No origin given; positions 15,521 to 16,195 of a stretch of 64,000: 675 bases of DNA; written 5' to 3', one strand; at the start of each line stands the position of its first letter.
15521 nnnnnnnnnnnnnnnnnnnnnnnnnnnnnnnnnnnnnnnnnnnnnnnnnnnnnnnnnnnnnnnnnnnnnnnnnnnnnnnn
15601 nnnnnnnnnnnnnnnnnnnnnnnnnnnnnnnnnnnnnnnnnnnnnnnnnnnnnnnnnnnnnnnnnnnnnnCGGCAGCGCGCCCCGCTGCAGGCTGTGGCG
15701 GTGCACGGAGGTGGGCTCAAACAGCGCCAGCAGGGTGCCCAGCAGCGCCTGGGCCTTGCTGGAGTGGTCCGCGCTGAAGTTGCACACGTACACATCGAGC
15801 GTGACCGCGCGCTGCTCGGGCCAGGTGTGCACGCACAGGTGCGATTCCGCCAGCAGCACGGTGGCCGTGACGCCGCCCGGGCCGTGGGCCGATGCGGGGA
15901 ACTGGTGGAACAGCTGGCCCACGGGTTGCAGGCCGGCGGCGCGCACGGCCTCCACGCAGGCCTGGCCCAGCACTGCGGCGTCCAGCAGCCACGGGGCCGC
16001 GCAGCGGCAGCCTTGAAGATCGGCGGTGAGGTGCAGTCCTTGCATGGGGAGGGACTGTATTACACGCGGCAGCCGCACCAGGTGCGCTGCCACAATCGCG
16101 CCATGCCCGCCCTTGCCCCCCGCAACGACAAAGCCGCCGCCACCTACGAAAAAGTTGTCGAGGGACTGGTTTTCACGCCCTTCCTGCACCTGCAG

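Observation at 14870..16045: A pyruvoyl-type AdoMet-decarboxylase domain and a MurU-like nucleotidyltransferase are encoded as one polypeptide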

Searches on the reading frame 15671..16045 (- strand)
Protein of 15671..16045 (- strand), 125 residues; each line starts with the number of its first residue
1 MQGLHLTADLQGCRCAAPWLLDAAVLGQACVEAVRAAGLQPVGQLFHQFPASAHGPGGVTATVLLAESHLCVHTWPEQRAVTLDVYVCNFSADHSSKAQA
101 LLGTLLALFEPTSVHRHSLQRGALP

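Call 26: search_solved_structures(query=window:15671-16045:-, max_evalue=0.01, show_alignments=3)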
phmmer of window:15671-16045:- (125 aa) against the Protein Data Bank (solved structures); distinct sequences matched with E-value up to 0.01: 4.
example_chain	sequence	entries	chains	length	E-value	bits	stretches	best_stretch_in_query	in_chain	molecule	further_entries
2iii_A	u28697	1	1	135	2.7e-12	50.4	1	3-122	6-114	S-adenosylmethionine decarboxylase proenzyme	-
1tlu_A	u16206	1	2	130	1.9e-08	38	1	3-95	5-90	S-adenosylmethionine decarboxylase proenzyme, AdoMetDC, SamDC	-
1vr7_A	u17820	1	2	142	2.4e-08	37.6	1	3-95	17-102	S-adenosylmethionine decarboxylase proenzyme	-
1tmi_A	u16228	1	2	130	5e-08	36.6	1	3-95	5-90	S-adenosylmethionine decarboxylase proenzyme, AdoMetDC, SamDC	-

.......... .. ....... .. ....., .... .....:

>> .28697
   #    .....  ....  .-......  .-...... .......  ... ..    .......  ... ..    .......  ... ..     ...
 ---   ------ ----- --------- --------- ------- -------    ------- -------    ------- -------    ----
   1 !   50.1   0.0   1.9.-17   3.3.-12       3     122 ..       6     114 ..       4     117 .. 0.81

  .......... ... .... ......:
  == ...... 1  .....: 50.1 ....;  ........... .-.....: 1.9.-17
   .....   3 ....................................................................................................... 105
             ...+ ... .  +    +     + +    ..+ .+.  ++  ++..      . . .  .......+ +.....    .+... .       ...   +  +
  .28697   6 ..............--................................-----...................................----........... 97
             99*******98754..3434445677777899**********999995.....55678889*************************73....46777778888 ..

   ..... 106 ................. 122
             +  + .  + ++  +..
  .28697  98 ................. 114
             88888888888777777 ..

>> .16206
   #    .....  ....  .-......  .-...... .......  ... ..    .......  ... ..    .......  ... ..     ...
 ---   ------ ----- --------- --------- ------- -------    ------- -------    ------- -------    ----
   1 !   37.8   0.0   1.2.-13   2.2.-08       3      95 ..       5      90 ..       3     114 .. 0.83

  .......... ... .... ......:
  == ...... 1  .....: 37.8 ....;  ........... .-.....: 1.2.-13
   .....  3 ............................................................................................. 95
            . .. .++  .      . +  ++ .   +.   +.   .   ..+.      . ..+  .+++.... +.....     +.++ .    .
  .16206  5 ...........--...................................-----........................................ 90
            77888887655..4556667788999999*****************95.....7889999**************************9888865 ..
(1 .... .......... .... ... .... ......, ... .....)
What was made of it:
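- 15680..16045 (-): N-terminal pyruvoyl AdoMet decarboxylase domain (residues 1-122). PDB matches: 2III (A. aeolicus AdoMetDC) E 3e-12 and 1TLU (T. maritima) (call 26).
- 15842..15847 (-): Glu67-Ser68 codons (GAA TCG): predicted autoprocessing site. Ser68 would become the pyruvoyl group at the N-terminus of the alpha chain, which continues into MurU. Aligned to the ES site of the T. maritima and A. aeolicus enzymes (call 26).
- Tried and rejected: Support for the N-domain fold therefore rests on sequence matches to PDB entries (call 26).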

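Call 30: search_protein_representatives(protein=window:15671-16045:-)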
Query: 125 residues. Proteins with E-value up to 0.001 (for the whole library): 3781; up to 1e-10: 473; up to 1e-30: 30. The best 150 are listed.
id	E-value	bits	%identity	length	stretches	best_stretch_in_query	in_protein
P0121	1.5e-47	177.2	68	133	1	1-123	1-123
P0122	1.1e-43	164.7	68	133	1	1-124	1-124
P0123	7.4e-43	162.1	62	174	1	1-125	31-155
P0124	4.9e-41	156.2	63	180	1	1-123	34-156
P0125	5.2e-39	149.7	62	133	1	1-125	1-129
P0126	3.3e-38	147.1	56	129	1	1-124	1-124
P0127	3.5e-37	143.7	61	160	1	1-125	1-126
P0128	1.9e-36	141.3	58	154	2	51-122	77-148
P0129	1.3e-35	138.7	60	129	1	1-124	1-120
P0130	2.4e-35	137.8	57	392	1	1-125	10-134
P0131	2.7e-35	137.6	59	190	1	1-122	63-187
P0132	5.7e-35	136.6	60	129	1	1-124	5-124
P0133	1.1e-34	135.7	59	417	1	1-123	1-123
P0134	1.1e-34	135.7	56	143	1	1-121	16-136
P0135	1.1e-34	135.7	65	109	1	21-124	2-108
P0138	4.4e-33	130.5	54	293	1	1-122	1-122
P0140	3.0e-32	127.8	52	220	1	1-124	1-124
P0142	3.5e-32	127.6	50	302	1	1-121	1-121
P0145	1.1e-31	126.0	55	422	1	1-122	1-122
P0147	2.3e-31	125.0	53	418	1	1-125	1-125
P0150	5.6e-31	123.7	53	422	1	1-123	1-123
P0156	4.8e-30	120.7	52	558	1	1-123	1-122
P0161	2.8e-29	118.2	49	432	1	1-123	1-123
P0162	8.4e-29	116.7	58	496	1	2-122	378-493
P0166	6.1e-28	113.9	53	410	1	1-123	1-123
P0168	7.5e-28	113.6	53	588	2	1-122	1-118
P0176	1.7e-26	109.2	50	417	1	2-121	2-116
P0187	4.5e-25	104.6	54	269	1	1-109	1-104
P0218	4.2e-23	98.3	50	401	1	1-123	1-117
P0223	1.4e-22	96.6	48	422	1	2-122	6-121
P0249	1.1e-20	90.4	46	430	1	3-123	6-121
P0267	4.8e-20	88.4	41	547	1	1-125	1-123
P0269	5.9e-20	88.1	48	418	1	9-122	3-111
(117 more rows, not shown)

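Call 31: find_related_loci(query=A3, collection=genome_contigs, flank=6000)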
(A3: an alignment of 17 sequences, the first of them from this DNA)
Query A3 (125 aa) in genome_contigs; peptide patterns used: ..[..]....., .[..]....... (x = any residue, [..] = any of these).
600 stretches matched a pattern (row limit reached: there are more); 589 encode a relative of the query (tblastn E <= 1e-3); the best 80 are kept; 80 distinct loci.
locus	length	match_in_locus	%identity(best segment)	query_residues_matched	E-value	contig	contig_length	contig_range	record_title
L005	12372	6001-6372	82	1-124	2e-67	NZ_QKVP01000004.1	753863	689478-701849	Acidovorax sp. ST3 ST3_scaffold4, whole genome shotgun sequence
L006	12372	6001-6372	84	1-124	7e-67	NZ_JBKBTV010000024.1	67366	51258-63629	MAG: Acidovorax sp. isolate 21H_023.bin.35 NODE_24_length_67366_cov_6.249952, whole genome shotgun sequence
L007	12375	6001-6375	82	1-125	1e-66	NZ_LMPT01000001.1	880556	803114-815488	Acidovorax sp. Leaf191 contig_1, whole genome shotgun sequence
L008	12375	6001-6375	82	1-125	1e-66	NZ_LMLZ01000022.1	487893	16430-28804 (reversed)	Acidovorax sp. Leaf78 contig_5, whole genome shotgun sequence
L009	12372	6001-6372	81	1-124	3e-67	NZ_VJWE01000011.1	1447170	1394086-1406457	Acidovorax delafieldii strain DSM 64 Ga0064100_101, whole genome shotgun sequence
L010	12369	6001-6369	85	1-123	5e-66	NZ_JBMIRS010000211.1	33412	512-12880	Paracidovorax sp. MALMAid1276 k141_193, whole genome shotgun sequence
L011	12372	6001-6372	81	1-124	5e-66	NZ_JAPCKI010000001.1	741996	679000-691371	Acidovorax benzenivorans strain D2M1 NODE_1_length_741996_cov_117.008675, whole genome shotgun sequence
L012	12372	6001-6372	82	1-124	1e-65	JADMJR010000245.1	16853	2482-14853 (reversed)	MAG: Acidovorax sp. isolate MAG_42 NODE_3222_length_16853_cov_16.496428, whole genome shotgun sequence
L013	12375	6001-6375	81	1-125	8e-66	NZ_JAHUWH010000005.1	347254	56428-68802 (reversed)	Acidovorax sp. sic0104 NODE_5_length_347254_cov_30.301423, whole genome shotgun sequence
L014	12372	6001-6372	82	1-124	2e-65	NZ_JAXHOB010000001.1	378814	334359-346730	MAG: Acidovorax sp. isolate Salar_de_Ascotan_water_MAG_AWA2 contig_1214_polypolish, whole genome shotgun sequence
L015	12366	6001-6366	82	1-122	1e-64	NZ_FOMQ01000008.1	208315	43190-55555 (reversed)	Paracidovorax konjaci strain DSM 7481, whole genome shotgun sequence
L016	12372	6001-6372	82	1-124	6e-65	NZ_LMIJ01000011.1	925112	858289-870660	Acidovorax sp. Root219 contig_19, whole genome shotgun sequence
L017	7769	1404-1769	81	1-122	2e-64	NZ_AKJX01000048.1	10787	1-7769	Acidovorax sp. CF316 PMI14_contig_80.80, whole genome shotgun sequence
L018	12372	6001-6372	80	1-124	2e-64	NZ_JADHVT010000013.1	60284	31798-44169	MAG: Acidovorax sp. isolate BS750m-G8 BS-750m-C305, whole genome shotgun sequence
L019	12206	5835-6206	80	1-124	3e-64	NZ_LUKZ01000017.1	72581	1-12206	Acidovorax sp. GW101-3H11 scaffold5/23, whole genome shotgun sequence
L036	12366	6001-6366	75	1-122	1e-58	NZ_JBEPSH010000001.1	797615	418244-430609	Ottowia thiooxydans strain 2709 Ga0501441_01, whole genome shotgun sequence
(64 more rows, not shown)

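Call 37: search_protein_families(library=pfam, proteins=[P0130, P0133, P0138, P0142, P0156, P0162, P0168, P0267, P0140, P0161], max_evalue=0.0001)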
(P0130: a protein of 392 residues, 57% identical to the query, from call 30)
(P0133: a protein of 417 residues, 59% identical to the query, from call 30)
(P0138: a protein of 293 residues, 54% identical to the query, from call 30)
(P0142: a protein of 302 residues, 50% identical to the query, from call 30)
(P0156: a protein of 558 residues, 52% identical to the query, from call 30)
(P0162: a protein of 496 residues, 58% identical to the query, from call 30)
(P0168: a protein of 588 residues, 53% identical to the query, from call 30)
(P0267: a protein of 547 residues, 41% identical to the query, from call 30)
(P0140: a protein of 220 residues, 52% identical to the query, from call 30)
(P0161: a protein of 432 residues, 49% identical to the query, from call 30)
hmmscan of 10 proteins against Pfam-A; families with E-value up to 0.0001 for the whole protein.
P0130 (392 aa): 4 families
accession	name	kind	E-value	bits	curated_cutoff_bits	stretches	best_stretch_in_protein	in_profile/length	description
PF02675.21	AdoMet_dc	-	2.8e-21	76.3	25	1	19-131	4-107/107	S-adenosylmethionine decarboxylase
PF00483.29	NTP_transferase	-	2.1e-12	47.6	21.2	1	138-390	2-240/245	Nucleotidyl transferase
PF12804.13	NTP_transf_3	-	3.3e-09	37.6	27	1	138-189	1-47/160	MobA-like NTP transferase domain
PF01128.25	IspD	-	2.4e-05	24.6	27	1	138-181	3-43/221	2-C-methyl-D-erythritol 4-phosphate cytidylyltransferase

P0133 (417 aa): 2 families
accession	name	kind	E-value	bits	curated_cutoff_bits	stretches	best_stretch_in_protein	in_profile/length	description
PF01564.23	Spermine_synth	-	6.3e-41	140.4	22.9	1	189-374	1-180/186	Spermine/spermidine synthase domain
PF02675.21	AdoMet_dc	-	2.5e-26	92.6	25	1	5-122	1-107/107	S-adenosylmethionine decarboxylase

P0138 (293 aa): 3 families
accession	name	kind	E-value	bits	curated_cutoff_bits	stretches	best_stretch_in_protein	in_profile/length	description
PF01564.23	Spermine_synth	-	2.7e-31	109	22.9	1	200-292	1-92/186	Spermine/spermidine synthase domain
PF02675.21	AdoMet_dc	-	6.1e-26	91.3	25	1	5-122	1-107/107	S-adenosylmethionine decarboxylase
PF17284.7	Spermine_synt_N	-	5.5e-06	26.6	22.1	1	169-197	25-53/53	Spermidine synthase tetramerisation domain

P0142 (302 aa): 2 families
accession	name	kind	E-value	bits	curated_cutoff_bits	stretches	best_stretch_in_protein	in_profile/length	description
PF02675.21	AdoMet_dc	-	4.9e-26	91.6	25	1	5-121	1-106/107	S-adenosylmethionine decarboxylase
PF01564.23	Spermine_synth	-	1.5e-19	70.7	22.9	1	179-235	1-57/186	Spermine/spermidine synthase domain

P0156 (558 aa): 7 families
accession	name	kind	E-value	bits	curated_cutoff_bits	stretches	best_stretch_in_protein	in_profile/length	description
PF02675.21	AdoMet_dc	-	9.9e-23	81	25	1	5-120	1-106/107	S-adenosylmethionine decarboxylase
PF07719.23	TPR_2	-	6.6e-09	35.7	27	0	177-208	2-33/34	Tetratricopeptide repeat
PF00515.34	TPR_1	-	1.4e-06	28.3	27.8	0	178-209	3-34/34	Tetratricopeptide repeat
PF13424.12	TPR_12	-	5.1e-06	27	30.1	0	210-239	3-32/77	Tetratricopeptide repeat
PF13432.12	TPR_16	-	8.7e-06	26.5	32.7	1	180-238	1-59/65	Tetratricopeptide repeat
PF13428.12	TPR_14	-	9.1e-06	26.3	23.5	0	176-218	1-43/44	Tetratricopeptide repeat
PF14559.12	TPR_19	-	7.3e-05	23.5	25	0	190-235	5-50/68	Tetratricopeptide repeat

P0162 (496 aa): 3 families
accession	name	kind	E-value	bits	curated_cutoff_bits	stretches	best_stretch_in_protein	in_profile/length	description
PF12860.13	PAS_7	-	1e-31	109.9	27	2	229-341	2-112/115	PAS fold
PF02675.21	AdoMet_dc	-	3.2e-26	92.2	25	1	381-492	1-106/107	S-adenosylmethionine decarboxylase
PF13188.13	PAS_8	-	2.4e-05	24.5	21.8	0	87-120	1-34/65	PAS domain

P0168 (588 aa): 4 families
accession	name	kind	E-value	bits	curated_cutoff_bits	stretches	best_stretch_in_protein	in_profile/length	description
PF00990.26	GGDEF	-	1.7e-46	158.3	23.8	1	421-581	2-161/161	Diguanylate cyclase, GGDEF domain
PF02675.21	AdoMet_dc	-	3.8e-28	98.4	25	1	5-118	1-107/107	S-adenosylmethionine decarboxylase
PF12860.13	PAS_7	-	2.6e-25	89.2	27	2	149-255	7-113/115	PAS fold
PF13188.13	PAS_8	-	2e-09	37.4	21.8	0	137-185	1-49/65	PAS domain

P0267 (547 aa): 2 families
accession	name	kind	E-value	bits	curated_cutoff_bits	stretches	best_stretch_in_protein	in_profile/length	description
PF01564.23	Spermine_synth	-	1.3e-40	139.4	22.9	1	186-363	2-179/186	Spermine/spermidine synthase domain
PF02675.21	AdoMet_dc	-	2e-21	76.8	25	1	5-120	1-107/107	S-adenosylmethionine decarboxylase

P0140 (220 aa): 2 families
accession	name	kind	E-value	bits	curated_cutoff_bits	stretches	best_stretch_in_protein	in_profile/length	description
PF02675.21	AdoMet_dc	-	5.1e-25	88.3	25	1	5-122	1-107/107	S-adenosylmethionine decarboxylase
PF17284.7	Spermine_synt_N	-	2.3e-06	27.8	22.1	1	169-199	23-53/53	Spermidine synthase tetramerisation domain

P0161 (432 aa): 5 families
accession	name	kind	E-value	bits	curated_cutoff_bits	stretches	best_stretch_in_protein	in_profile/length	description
PF01564.23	Spermine_synth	-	2.4e-45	154.8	22.9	1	193-368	1-175/186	Spermine/spermidine synthase domain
PF02675.21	AdoMet_dc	-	1.3e-23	83.8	25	1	5-121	1-106/107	S-adenosylmethionine decarboxylase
PF13649.12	Methyltransf_25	-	5.8e-05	24.1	27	0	215-319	2-97/97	Methyltransferase domain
PF17284.7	Spermine_synt_N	-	8.2e-05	22.9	22.1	0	150-190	14-53/53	Spermidine synthase tetramerisation domain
PF08242.18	Methyltransf_12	-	8.3e-05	23.7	30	0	215-320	1-97/98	Methyltransferase domain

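Call 50: list_cluster_members(proteins=[P0133, P0161, P0267, P0034, P0049, P0061, P0020, P0130])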
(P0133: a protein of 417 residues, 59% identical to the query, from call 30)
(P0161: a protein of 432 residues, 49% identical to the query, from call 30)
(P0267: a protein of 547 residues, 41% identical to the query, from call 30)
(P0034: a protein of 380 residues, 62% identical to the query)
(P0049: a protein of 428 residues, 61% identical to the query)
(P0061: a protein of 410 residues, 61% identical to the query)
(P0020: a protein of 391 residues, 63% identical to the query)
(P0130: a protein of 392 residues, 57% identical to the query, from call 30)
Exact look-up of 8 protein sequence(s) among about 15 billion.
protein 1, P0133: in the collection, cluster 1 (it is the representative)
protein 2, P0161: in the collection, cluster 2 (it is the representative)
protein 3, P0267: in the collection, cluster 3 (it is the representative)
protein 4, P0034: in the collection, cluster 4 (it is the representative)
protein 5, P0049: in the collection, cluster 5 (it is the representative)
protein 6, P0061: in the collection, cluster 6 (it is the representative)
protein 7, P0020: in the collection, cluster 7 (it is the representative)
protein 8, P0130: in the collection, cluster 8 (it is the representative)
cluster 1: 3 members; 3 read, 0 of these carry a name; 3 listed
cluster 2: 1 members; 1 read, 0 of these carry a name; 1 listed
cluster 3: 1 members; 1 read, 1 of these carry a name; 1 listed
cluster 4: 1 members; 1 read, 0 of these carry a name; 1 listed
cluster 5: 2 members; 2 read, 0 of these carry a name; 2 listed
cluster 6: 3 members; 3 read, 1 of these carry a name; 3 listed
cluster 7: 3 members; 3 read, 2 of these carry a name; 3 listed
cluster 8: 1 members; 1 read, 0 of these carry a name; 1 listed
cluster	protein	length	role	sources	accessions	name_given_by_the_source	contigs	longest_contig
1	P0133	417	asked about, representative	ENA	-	-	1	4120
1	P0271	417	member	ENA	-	-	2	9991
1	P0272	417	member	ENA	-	-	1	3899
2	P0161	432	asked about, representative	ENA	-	-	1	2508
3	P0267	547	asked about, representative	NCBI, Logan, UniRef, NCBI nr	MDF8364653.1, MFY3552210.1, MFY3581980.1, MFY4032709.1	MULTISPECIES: bifunctional adenosylmethionine decarboxylase/class I SAM-dependent ... | bifunctional adenosylmethionine decarboxylase/class I SAM-dependent methyltransferase n=1 ... | bifunctional adenosylmethionine decarboxylase/class I SAM-dependent methyltransferase ...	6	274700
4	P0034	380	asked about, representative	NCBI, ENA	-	-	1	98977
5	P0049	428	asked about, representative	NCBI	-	-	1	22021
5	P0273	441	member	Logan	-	-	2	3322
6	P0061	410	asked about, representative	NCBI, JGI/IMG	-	MurNAc alpha-1-phosphate uridylyltransferase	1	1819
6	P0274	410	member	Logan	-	-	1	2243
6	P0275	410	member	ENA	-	-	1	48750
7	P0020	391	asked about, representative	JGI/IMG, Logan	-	MurNAc alpha-1-phosphate uridylyltransferase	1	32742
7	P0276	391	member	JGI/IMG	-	MurNAc alpha-1-phosphate uridylyltransferase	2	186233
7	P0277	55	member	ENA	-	-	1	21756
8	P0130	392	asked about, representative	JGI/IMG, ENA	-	-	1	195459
